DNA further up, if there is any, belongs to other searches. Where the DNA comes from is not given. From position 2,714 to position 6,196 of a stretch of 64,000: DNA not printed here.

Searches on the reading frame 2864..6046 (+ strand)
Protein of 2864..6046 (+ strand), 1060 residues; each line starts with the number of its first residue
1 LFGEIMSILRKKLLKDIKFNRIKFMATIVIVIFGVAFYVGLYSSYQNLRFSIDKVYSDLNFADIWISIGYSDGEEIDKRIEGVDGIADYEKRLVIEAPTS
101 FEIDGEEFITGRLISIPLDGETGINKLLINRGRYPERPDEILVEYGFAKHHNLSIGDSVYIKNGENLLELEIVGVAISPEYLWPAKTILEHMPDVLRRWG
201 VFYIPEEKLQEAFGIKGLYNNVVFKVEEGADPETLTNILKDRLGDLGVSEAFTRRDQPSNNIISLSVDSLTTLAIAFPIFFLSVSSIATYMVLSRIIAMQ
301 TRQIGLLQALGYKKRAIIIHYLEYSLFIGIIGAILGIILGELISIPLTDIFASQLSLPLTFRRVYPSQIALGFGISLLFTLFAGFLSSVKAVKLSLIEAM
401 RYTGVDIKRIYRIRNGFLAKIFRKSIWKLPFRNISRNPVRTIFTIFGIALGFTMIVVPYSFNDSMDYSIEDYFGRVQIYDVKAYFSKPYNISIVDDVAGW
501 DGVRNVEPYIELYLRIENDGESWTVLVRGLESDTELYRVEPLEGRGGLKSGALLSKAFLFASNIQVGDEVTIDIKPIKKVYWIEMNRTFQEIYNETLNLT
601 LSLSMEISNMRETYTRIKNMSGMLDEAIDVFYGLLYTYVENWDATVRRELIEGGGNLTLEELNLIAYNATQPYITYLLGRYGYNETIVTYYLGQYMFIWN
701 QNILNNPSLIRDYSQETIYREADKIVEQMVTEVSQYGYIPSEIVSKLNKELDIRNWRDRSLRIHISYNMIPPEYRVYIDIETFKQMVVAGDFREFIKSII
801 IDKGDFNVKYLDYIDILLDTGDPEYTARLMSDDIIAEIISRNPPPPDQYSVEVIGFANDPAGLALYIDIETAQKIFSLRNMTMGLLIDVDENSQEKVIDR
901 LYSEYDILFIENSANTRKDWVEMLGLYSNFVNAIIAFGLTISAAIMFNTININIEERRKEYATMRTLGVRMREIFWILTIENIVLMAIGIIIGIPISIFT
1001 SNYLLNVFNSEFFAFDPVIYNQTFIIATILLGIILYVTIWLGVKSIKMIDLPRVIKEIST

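Call 83: search_protein_families(library=pfam, proteins=[window:2864-6046:+], max_evalue=0.00001)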
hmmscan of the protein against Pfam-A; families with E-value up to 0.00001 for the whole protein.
window:2864-6046:+ (1060 aa): 2 families
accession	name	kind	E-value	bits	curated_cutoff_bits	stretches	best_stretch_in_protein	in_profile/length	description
PF02687.27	FtsX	-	7.8e-32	110.3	25.5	2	933-1045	2-114/120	FtsX-like permease C-terminal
PF12704.14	MacB_PCD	-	4e-14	53.8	27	1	26-239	3-204/207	MacB-like periplasmic core domain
